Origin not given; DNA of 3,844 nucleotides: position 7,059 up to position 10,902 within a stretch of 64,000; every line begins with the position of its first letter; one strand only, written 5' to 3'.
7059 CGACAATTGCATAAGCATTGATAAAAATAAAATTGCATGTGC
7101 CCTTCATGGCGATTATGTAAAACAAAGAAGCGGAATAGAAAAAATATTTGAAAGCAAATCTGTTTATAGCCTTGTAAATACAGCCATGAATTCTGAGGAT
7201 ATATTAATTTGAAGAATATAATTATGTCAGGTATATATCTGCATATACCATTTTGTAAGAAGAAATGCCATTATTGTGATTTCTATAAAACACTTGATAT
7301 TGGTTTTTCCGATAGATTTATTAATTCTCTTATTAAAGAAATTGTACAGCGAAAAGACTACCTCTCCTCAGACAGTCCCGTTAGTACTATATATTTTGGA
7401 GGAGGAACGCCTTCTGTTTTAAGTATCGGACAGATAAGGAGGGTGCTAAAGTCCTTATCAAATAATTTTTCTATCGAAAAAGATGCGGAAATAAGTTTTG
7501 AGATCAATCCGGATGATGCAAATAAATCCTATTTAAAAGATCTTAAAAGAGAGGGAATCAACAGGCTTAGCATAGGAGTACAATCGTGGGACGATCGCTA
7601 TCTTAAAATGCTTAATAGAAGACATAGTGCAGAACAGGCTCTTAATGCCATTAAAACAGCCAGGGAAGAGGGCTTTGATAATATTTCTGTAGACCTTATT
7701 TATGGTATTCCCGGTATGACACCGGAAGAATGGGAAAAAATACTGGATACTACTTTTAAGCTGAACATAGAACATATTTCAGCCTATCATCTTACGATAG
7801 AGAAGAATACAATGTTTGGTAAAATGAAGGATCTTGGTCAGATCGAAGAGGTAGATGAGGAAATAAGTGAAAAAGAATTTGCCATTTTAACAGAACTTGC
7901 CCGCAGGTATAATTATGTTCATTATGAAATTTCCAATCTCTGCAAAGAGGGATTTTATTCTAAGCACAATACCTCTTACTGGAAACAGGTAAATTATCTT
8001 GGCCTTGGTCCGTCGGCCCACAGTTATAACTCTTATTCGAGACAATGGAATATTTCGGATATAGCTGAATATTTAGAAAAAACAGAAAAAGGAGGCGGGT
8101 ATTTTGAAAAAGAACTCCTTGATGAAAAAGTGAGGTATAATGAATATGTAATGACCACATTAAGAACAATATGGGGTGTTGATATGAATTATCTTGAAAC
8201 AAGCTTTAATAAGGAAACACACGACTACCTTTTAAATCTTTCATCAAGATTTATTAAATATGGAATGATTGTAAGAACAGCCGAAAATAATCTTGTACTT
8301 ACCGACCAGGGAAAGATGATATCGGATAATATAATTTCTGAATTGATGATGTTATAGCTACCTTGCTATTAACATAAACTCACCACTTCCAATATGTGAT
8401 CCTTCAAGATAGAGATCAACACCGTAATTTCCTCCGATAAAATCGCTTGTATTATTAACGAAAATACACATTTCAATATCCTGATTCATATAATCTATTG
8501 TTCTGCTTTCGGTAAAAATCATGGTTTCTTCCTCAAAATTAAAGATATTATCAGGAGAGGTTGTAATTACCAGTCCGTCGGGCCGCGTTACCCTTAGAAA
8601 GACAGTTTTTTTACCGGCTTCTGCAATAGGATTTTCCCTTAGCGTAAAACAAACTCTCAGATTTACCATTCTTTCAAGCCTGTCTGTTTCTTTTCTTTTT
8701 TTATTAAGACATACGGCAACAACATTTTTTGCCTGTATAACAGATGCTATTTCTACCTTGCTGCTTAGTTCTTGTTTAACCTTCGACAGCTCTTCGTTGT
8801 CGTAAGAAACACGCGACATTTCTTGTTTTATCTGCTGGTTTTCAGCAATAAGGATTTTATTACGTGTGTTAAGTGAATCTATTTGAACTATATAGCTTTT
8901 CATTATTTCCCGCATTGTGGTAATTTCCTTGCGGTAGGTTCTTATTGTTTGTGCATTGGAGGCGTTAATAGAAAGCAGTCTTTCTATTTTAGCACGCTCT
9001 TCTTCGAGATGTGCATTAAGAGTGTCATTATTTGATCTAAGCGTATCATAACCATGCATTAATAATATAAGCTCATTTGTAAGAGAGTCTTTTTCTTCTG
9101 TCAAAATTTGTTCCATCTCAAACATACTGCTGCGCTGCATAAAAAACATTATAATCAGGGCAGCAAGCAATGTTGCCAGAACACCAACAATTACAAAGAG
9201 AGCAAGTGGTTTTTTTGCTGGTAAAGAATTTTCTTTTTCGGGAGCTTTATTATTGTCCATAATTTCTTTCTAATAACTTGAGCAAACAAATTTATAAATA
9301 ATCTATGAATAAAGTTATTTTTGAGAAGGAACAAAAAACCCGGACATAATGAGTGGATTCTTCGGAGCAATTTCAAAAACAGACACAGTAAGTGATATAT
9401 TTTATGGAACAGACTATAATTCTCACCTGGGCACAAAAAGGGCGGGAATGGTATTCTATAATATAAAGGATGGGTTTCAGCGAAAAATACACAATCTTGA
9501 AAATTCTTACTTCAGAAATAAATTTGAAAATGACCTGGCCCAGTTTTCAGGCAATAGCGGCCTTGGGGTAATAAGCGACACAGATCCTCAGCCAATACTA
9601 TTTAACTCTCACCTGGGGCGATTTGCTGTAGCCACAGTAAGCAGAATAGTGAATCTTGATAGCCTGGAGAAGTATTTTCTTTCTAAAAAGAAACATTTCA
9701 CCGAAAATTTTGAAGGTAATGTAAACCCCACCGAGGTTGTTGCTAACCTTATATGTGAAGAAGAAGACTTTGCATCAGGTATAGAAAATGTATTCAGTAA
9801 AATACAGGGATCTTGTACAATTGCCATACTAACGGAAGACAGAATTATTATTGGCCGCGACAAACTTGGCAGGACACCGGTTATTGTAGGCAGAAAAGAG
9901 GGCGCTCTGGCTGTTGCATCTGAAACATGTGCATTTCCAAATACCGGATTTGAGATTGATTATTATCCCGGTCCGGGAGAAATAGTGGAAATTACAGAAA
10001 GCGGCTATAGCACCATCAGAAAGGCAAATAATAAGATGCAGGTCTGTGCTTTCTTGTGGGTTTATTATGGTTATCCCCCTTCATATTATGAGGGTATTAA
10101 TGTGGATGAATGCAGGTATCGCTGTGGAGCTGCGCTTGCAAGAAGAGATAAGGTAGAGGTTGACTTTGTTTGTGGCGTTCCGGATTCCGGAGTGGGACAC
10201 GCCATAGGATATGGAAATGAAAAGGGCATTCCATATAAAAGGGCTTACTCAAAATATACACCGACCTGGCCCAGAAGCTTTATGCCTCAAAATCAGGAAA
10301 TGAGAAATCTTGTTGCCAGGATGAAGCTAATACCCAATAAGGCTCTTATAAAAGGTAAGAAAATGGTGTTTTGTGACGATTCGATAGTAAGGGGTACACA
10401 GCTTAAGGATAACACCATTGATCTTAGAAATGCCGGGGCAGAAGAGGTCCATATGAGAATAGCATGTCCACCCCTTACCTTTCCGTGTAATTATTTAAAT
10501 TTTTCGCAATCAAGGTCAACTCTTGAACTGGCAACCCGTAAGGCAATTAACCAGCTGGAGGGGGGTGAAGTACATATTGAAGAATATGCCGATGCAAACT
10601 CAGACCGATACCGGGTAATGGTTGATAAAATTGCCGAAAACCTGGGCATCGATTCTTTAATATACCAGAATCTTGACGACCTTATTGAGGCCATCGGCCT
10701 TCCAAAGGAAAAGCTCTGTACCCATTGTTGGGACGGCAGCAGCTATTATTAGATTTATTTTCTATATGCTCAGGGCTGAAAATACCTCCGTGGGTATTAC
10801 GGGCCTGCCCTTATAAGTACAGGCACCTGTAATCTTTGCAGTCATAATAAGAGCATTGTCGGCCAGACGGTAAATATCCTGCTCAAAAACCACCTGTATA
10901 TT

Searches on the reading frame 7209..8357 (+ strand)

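Call 64: search_protein_families(library=pfam, proteins=[window:7209-8357:+], max_evalue=0.00001)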
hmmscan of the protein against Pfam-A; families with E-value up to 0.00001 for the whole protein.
window:7209-8357:+ (382 aa): 2 families
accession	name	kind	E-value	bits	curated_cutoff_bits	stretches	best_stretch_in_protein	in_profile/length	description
PF04055.27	Radical_SAM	-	1.4e-34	120.1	29.5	1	11-180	2-164/166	Radical SAM superfamily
PF06969.22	HemN_C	-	8.7e-06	26.1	24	0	304-370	1-66/67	HemN C-terminal domain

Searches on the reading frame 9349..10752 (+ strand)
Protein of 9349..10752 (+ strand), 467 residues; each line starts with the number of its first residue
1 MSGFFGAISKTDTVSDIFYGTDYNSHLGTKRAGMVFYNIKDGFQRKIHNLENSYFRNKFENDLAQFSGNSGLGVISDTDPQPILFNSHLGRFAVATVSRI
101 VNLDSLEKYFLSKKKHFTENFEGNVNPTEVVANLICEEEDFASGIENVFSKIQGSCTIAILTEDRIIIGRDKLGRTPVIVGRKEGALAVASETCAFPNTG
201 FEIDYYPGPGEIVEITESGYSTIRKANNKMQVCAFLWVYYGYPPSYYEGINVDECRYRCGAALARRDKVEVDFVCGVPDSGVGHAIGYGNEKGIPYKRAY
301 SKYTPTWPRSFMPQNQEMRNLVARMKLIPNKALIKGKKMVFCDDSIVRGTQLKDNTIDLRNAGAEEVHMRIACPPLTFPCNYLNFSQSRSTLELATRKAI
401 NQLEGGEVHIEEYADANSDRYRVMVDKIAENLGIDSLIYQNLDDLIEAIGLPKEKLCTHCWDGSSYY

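Call 64: search_protein_families(library=pfam, proteins=[window:9349-10752:+], max_evalue=0.00001)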
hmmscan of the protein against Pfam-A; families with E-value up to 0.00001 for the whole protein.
window:9349-10752:+ (467 aa): 1 family
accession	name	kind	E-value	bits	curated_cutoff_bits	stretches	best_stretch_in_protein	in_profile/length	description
PF13537.11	GATase_7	-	9.2e-11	42.3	25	1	76-196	9-121/123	Glutamine amidotransferase domain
